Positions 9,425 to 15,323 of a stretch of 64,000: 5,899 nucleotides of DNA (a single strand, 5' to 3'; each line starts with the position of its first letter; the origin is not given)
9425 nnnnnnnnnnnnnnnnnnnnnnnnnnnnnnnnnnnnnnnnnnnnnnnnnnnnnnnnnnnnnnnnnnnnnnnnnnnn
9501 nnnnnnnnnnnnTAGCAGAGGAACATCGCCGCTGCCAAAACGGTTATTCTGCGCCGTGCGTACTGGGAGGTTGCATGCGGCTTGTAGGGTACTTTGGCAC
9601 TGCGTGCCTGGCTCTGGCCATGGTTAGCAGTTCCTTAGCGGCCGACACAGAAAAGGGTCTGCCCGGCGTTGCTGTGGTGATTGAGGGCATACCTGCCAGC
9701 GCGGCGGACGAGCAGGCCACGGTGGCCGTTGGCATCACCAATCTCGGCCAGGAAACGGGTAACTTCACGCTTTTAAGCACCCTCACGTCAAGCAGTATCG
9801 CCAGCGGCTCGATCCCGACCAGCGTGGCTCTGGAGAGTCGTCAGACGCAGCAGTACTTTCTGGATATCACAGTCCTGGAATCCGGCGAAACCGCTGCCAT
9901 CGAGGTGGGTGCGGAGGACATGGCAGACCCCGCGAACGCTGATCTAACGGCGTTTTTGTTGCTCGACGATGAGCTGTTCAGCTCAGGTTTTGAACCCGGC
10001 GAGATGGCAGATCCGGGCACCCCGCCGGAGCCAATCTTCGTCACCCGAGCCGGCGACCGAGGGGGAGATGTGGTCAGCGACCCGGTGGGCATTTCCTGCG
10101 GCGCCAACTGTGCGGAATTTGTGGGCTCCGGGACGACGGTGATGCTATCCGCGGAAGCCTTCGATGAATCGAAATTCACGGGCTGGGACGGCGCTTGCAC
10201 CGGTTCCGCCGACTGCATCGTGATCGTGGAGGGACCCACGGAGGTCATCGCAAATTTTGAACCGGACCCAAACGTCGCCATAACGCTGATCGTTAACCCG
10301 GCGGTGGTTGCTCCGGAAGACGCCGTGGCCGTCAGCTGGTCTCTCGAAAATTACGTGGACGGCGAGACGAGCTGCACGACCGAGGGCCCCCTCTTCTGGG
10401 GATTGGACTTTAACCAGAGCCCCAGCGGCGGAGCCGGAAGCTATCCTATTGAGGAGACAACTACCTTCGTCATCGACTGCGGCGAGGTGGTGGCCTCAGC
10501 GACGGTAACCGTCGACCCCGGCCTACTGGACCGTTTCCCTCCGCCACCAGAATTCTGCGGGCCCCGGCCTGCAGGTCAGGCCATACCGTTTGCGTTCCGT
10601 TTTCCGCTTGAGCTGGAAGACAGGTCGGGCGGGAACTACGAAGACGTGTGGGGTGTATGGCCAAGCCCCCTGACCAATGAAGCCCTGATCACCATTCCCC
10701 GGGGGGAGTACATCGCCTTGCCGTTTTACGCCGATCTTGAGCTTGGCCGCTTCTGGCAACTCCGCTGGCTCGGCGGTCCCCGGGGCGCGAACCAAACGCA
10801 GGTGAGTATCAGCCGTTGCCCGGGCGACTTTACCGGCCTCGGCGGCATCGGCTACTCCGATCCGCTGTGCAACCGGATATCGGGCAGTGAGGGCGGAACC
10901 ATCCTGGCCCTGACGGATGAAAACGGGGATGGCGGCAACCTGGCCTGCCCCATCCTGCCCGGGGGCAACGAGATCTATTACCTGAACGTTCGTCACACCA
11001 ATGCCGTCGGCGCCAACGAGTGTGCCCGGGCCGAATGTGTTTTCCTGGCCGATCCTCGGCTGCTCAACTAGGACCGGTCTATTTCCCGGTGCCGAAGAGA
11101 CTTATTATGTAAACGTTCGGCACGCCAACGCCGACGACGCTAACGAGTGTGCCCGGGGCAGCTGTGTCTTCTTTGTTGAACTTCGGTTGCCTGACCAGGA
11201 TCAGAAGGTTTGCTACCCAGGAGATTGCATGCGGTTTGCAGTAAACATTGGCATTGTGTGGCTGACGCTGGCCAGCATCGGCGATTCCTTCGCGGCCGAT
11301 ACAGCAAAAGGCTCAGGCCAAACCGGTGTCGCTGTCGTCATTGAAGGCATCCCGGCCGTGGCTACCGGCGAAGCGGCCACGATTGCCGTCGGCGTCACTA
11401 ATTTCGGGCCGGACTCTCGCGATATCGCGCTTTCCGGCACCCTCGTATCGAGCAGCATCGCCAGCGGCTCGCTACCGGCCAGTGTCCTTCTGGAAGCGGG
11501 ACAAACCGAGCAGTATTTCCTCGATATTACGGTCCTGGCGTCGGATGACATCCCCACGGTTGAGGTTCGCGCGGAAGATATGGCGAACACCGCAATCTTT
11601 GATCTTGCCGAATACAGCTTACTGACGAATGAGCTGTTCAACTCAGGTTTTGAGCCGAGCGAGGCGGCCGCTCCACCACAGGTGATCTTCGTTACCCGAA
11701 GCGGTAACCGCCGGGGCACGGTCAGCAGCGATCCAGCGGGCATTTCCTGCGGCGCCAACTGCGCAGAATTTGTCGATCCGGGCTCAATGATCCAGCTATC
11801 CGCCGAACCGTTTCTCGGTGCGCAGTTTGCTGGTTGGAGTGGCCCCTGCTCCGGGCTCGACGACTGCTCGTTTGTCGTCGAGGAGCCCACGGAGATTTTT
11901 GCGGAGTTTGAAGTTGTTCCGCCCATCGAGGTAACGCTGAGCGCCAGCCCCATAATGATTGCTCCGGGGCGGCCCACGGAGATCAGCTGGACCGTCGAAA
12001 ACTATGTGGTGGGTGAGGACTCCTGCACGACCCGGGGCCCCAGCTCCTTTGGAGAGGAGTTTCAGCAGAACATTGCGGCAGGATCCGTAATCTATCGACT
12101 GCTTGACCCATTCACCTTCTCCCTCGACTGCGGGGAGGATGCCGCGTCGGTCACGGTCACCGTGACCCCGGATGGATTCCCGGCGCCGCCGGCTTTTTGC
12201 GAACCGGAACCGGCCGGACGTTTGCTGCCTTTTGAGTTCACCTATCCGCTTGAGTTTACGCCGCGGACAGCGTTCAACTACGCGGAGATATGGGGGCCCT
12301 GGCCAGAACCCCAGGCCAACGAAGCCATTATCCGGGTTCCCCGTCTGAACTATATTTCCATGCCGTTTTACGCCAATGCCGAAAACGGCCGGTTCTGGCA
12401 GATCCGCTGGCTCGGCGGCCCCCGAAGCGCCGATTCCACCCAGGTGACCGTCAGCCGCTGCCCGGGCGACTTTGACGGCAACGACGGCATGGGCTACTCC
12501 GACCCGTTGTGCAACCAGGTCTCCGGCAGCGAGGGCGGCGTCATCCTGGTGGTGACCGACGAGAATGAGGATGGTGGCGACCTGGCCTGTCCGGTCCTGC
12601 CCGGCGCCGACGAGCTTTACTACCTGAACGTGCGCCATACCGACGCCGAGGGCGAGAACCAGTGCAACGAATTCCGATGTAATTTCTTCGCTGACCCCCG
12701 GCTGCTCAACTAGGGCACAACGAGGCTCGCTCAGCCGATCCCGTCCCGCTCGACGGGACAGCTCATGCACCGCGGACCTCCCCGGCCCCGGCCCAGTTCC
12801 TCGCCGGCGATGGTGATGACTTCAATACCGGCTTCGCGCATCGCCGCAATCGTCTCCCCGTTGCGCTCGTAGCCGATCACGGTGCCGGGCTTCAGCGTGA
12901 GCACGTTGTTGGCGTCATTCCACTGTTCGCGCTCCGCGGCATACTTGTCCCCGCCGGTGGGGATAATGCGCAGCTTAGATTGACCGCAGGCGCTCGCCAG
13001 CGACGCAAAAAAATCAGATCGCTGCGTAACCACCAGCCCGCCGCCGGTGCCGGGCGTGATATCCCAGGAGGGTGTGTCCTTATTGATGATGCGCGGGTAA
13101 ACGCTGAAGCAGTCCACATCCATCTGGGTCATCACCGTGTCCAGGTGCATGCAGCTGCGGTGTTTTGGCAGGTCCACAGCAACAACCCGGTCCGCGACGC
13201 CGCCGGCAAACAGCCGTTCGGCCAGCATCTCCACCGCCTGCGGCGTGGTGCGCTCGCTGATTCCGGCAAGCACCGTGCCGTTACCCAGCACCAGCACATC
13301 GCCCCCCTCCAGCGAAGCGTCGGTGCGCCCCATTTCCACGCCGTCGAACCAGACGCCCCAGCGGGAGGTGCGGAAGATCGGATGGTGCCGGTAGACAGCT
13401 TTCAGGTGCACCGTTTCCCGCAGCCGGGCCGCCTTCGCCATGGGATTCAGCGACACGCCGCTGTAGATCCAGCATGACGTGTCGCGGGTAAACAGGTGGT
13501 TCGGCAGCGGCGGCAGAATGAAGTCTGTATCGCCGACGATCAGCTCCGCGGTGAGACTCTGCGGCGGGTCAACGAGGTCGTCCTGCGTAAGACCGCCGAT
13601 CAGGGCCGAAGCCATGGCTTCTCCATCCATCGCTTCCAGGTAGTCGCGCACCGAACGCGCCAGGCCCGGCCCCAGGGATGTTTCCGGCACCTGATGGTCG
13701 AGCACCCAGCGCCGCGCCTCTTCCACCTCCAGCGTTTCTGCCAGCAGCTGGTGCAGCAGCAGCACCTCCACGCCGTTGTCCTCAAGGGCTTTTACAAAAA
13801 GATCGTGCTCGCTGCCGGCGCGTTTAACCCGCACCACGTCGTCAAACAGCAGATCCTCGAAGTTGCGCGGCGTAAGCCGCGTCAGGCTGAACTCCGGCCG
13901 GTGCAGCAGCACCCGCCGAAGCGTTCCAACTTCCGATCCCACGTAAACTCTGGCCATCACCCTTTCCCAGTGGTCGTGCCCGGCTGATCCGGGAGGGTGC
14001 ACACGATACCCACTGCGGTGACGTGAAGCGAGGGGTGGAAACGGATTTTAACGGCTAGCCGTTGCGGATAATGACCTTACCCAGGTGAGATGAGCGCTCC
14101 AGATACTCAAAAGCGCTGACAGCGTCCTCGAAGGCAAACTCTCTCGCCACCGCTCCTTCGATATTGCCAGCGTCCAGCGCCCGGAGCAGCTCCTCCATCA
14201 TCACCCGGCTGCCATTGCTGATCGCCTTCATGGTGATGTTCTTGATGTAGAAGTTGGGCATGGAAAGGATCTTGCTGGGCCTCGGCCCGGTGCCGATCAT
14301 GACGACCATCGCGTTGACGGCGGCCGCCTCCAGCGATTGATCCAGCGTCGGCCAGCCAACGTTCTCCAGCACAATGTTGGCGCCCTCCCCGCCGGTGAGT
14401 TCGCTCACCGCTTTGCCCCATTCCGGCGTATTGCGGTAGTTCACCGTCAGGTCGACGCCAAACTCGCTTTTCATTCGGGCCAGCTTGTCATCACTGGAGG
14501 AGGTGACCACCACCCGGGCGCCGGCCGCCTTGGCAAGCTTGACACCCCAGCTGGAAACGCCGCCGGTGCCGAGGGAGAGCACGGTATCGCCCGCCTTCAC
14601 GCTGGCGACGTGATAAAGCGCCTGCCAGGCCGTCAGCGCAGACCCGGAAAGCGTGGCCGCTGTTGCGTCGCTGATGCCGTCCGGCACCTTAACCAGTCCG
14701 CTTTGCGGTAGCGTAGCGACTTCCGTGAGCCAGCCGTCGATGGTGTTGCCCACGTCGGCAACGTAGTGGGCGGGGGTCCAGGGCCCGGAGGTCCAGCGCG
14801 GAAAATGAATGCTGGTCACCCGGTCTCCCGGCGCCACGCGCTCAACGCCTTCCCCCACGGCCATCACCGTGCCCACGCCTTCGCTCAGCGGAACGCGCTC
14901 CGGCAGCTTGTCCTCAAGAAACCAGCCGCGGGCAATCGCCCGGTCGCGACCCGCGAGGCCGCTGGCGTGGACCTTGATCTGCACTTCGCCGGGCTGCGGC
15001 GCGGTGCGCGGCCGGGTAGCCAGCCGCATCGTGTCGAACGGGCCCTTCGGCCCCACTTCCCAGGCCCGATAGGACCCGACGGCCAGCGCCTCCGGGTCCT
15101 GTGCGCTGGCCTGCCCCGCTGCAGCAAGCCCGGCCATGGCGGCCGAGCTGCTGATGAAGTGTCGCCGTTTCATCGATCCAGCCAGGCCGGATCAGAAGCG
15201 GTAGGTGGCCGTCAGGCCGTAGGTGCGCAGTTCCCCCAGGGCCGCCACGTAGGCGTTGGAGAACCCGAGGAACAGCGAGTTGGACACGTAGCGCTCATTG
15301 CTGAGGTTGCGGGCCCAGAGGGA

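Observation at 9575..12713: Tandem pair of secreted multidomain paralogues with an unassigned, Cys-containing ~190-aa C-terminal domain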

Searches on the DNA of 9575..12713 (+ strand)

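Call 12: search_dna_similar(query=window:9575-12713:+, collection=plasmids, mode=distant)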
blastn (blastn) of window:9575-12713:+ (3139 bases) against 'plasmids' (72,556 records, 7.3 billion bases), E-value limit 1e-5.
No match.
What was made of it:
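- Tried and rejected: A plasmid search with the DNA found no match (call 12).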

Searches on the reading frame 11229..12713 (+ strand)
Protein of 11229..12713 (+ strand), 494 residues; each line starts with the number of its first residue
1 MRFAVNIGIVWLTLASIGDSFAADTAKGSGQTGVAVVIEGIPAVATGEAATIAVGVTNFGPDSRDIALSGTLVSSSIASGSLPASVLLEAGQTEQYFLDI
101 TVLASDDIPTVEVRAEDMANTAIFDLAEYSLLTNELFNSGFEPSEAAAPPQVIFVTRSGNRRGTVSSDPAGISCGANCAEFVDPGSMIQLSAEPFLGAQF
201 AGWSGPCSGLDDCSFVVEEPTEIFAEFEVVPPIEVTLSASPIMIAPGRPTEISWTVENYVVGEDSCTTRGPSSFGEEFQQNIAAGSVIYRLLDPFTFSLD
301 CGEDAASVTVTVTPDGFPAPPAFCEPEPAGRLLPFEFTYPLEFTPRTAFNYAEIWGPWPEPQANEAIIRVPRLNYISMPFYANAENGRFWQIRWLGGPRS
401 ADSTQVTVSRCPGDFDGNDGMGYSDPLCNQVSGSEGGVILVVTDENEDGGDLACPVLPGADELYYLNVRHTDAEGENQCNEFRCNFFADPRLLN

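Call 4: search_protein_families(library=pfam, proteins=[window:11229-12710:+], max_evalue=1)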
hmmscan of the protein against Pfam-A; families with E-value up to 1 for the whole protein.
window:11229-12710:+ (494 aa): 2 families
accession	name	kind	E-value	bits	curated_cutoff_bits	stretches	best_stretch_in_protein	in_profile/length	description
PF18998.6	Flg_new_2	-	0.0002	21.7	23.6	1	179-229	17-71/73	Divergent InlB B-repeat domain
PF23619.1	Ig_VWA7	-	0.063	14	27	0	238-261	6-29/104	VWA7 Ig-like domain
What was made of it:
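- On Pfam PF18998 Flg_new_2 (divergent InlB B-repeat), for residues ~152-230: p1 scores 23.0 bits and p2 21.7 bits, just below threshold (call 4).
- Checked: InlB-B-repeat label: Pfam PF18998 scores just under threshold (23.0 and 21.7 bits; gathering score 23.6; call 4).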

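Call 5: search_protein_families(library=ncbifam, proteins=[window:11229-12710:+], max_evalue=1)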
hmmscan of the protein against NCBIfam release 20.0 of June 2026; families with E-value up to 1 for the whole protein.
window:11229-12710:+ (494 aa): 0 families

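Call 60: find_encoding_contigs(protein=window:11229-12713:+, flank=10000, max_places=4)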
Protein window:11229-12713:+ (494 aa): no gene with exactly this product is on record in the collection.

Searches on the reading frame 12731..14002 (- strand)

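Call 13: search_protein_families(library=pfam, proteins=[window:12731-14002:-], max_evalue=0.001)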
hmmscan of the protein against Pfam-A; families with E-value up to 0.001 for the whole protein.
window:12731-14002:- (423 aa): 2 families
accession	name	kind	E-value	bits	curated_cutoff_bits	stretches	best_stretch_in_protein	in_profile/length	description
PF02274.22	ADI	-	2.4e-120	402.5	22.8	1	50-419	2-377/377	Arginine deiminase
PF19420.4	DDAH_eukar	-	1.6e-07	31.3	23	0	164-292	55-183/291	N,N dimethylarginine dimethylhydrolase, eukaryotic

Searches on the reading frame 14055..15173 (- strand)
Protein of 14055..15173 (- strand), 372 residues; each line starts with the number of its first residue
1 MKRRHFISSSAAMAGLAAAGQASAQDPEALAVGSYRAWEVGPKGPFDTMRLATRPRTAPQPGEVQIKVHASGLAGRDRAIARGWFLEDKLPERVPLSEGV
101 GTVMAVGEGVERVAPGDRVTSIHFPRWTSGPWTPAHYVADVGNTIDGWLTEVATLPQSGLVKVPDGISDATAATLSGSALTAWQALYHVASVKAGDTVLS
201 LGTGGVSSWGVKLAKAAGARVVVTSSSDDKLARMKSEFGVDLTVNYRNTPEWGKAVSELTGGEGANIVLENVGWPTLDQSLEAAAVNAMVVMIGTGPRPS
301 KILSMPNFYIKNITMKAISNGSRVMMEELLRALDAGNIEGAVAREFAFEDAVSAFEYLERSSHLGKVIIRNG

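Call 13: search_protein_families(library=pfam, proteins=[window:14055-15173:-], max_evalue=0.001)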
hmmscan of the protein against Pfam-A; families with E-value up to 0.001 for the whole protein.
window:14055-15173:- (372 aa): 3 families
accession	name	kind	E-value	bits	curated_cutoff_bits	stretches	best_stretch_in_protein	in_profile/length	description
PF00107.32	ADH_zinc_N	-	6.2e-27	94.5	31.8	1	205-333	1-127/129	Zinc-binding dehydrogenase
PF13602.12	ADH_zinc_N_2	-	8.9e-18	65.9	27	1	239-369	2-134/134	Zinc-binding dehydrogenase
PF08240.17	ADH_N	-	6.9e-15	55.6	23.5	1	60-165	1-104/104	Alcohol dehydrogenase GroES-like domain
